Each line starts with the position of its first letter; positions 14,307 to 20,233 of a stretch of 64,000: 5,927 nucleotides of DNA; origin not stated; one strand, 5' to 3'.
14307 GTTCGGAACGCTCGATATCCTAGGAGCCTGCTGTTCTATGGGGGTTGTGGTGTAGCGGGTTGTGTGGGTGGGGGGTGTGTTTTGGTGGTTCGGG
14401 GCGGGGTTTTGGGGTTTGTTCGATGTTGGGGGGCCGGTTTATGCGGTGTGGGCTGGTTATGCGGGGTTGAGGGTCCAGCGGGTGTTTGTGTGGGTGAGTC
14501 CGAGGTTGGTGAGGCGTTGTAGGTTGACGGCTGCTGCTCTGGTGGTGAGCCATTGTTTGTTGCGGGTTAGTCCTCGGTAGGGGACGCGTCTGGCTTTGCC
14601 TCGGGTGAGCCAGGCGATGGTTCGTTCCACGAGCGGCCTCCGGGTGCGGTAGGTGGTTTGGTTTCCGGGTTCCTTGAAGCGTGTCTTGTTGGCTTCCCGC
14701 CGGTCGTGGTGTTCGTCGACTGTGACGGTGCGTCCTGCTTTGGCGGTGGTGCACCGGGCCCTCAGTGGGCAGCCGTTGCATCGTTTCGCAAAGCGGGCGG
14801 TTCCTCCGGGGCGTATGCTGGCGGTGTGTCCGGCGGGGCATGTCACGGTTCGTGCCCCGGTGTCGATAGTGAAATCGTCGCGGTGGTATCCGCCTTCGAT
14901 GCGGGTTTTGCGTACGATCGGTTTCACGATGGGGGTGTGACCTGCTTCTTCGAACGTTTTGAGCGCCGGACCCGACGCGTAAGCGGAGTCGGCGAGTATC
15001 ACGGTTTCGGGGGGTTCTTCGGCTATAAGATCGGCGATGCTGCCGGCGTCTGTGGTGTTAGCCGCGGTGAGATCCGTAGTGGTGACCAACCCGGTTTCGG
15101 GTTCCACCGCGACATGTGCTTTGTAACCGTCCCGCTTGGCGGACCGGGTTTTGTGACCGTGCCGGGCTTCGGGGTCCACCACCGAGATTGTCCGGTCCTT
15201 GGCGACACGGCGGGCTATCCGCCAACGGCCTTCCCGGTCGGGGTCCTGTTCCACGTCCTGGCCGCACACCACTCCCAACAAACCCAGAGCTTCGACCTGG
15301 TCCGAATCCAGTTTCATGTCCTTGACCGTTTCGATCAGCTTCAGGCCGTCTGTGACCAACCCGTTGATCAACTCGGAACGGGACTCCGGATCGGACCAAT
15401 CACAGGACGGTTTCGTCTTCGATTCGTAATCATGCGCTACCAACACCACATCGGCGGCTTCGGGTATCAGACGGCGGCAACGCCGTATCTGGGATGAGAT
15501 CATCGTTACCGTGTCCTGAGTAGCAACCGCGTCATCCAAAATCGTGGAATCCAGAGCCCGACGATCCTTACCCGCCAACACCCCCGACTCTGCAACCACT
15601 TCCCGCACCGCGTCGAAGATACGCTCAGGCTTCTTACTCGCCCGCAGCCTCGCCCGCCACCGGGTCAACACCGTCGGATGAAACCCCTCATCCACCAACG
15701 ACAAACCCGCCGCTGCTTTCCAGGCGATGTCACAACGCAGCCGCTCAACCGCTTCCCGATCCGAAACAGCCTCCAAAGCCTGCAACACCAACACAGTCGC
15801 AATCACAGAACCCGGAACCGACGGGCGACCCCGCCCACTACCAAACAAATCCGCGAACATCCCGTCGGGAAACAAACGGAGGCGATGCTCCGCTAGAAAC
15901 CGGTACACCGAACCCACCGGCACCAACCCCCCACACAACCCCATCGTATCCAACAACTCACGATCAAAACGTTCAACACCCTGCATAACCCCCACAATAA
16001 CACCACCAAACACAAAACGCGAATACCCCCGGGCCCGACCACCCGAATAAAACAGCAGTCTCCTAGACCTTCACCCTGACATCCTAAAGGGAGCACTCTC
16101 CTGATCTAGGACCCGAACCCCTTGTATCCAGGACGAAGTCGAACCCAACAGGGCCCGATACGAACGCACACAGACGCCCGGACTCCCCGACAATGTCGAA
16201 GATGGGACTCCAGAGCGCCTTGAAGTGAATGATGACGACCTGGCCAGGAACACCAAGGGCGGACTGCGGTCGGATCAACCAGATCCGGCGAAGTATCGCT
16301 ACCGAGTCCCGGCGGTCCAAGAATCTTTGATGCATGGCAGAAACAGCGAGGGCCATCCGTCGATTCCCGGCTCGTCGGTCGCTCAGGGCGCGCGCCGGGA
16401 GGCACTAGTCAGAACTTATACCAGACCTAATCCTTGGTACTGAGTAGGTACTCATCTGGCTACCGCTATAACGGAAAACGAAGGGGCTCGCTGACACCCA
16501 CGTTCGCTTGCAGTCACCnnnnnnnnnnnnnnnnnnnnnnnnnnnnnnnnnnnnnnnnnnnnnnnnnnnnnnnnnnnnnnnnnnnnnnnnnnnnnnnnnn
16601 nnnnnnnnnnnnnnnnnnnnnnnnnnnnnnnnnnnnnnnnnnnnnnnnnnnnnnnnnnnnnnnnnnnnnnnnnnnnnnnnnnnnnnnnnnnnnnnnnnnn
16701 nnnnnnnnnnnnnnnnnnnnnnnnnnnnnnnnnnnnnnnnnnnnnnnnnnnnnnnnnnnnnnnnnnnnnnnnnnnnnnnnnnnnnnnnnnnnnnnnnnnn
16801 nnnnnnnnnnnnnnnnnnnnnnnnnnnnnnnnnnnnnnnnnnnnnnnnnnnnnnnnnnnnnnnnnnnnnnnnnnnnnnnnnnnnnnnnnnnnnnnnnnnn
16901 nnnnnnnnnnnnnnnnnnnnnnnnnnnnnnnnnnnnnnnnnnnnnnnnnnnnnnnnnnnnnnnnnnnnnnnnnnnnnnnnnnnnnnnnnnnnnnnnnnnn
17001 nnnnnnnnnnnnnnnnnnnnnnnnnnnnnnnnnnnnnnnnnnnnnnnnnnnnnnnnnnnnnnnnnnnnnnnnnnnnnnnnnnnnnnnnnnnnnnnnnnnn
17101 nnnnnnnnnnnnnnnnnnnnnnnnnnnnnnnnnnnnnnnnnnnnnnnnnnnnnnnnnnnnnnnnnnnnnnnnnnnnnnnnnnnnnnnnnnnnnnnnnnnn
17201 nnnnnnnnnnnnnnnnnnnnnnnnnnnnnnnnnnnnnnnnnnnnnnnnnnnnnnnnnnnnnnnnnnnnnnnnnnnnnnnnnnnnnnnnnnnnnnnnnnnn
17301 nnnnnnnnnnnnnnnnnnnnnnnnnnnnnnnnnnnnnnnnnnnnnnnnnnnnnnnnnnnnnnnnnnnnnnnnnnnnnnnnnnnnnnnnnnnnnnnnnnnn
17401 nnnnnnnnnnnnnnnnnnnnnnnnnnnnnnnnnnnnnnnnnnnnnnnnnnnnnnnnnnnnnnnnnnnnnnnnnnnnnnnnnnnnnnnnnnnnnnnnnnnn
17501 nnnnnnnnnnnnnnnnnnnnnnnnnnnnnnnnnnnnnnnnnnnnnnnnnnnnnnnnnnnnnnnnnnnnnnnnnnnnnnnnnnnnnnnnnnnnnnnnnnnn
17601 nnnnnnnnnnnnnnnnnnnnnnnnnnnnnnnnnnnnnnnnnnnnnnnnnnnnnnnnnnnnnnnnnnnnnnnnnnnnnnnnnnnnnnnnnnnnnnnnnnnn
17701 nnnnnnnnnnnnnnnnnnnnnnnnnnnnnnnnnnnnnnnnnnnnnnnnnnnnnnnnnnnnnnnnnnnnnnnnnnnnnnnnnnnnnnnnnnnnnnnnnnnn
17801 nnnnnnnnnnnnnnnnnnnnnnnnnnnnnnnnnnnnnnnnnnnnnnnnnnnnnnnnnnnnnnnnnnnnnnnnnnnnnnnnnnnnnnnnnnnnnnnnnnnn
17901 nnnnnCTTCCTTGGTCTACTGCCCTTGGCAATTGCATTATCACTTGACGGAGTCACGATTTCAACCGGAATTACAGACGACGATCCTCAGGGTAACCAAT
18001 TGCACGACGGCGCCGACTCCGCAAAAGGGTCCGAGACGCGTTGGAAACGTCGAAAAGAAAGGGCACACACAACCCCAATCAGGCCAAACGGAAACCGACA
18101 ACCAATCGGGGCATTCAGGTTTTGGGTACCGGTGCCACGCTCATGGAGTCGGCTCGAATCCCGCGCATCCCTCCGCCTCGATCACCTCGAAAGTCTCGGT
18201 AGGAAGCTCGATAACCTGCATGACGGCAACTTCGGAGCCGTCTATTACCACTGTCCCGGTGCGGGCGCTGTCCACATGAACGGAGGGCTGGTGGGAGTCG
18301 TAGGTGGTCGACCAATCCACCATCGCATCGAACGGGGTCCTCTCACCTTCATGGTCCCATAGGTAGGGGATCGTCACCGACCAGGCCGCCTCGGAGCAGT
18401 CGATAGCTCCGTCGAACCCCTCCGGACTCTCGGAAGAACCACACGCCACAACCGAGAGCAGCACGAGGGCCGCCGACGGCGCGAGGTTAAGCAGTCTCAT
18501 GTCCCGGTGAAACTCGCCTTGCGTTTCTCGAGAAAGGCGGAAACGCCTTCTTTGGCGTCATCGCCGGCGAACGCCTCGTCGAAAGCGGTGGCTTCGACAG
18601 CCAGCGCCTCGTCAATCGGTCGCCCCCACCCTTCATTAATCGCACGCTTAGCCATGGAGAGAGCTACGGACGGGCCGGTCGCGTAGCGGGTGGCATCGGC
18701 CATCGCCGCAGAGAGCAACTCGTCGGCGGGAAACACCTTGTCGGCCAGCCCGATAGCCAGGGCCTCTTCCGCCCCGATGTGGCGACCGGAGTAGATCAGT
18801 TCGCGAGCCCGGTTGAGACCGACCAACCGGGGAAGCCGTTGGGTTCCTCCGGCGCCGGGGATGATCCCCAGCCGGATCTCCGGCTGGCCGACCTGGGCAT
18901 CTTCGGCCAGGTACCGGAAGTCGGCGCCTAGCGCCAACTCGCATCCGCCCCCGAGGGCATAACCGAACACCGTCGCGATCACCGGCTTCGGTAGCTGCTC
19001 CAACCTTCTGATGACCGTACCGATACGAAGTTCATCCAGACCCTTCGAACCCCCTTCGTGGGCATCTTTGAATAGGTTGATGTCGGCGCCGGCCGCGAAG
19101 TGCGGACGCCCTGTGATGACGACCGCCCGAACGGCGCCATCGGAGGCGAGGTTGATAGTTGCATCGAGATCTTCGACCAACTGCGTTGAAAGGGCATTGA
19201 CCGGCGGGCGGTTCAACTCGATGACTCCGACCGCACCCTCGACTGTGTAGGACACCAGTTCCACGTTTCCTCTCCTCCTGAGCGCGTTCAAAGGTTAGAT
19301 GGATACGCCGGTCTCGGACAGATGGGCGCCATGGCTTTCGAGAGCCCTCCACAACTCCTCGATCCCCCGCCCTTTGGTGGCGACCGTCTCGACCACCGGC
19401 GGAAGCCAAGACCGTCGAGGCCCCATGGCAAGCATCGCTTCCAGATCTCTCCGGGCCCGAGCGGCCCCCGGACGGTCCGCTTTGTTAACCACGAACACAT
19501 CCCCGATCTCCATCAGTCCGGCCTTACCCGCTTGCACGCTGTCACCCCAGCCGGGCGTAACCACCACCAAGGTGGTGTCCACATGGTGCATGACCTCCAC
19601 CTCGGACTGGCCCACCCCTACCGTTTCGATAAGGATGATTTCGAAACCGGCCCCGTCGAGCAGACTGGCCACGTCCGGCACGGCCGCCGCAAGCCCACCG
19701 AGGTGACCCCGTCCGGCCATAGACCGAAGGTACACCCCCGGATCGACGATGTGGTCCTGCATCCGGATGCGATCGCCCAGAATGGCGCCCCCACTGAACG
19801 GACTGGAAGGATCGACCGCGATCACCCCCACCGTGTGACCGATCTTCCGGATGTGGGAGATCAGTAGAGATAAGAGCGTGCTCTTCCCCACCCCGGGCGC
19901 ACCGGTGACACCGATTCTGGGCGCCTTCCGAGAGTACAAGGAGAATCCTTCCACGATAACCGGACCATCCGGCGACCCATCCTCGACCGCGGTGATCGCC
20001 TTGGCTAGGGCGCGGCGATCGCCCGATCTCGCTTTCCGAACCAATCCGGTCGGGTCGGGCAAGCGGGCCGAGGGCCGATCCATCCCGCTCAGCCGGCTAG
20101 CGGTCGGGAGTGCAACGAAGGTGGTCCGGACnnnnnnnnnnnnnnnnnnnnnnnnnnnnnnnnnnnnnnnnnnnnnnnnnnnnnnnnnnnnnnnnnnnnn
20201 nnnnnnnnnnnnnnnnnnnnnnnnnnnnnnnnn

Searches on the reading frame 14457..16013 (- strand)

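Call 58: search_protein_families(library=pfam, proteins=[window:14457-16013:-], max_evalue=0.00001)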
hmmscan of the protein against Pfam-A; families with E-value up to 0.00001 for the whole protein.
window:14457-16013:- (518 aa): 3 families
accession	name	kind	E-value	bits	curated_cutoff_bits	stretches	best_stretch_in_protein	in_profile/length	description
PF01609.27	DDE_Tnp_1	-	1.1e-20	74.7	23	1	278-498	16-200/200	Transposase DDE domain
PF13751.12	DDE_Tnp_1_6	-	2.1e-19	70.5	25.1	1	406-501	22-124/125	Transposase DDE domain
PF05598.16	DUF772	-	7.8e-16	58.3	23.1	1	62-136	1-74/74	Transposase domain (DUF772)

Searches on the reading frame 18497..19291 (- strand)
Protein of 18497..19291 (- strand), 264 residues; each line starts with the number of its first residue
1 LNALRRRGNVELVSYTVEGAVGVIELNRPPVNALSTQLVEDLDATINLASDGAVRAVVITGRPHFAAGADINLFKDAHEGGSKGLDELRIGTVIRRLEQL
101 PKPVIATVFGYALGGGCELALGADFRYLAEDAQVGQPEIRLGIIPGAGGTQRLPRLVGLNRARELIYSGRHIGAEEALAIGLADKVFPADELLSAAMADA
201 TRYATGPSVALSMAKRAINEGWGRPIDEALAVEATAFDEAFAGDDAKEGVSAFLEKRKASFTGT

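Call 59: search_protein_families(library=pfam, proteins=[window:18497-19291:-], max_evalue=0.00001)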
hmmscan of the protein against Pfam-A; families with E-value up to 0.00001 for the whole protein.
window:18497-19291:- (264 aa): 2 families
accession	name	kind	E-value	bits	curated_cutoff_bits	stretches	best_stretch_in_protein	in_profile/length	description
PF00378.25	ECH_1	-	4e-62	210.2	27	1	18-263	3-250/251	Enoyl-CoA hydratase/isomerase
PF16113.10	ECH_2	-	3.7e-29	102.7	27.2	1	21-256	1-241/335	Enoyl-CoA hydratase/isomerase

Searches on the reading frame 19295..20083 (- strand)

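Call 59: search_protein_families(library=pfam, proteins=[window:19295-20083:-], max_evalue=0.00001)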
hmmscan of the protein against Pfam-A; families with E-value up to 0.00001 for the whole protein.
window:19295-20083:- (262 aa): 1 family
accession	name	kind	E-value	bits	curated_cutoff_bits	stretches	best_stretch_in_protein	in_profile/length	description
PF03308.22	MeaB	-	6.5e-85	284.9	23.1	1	26-260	1-243/273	Methylmalonyl Co-A mutase-associated GTPase MeaB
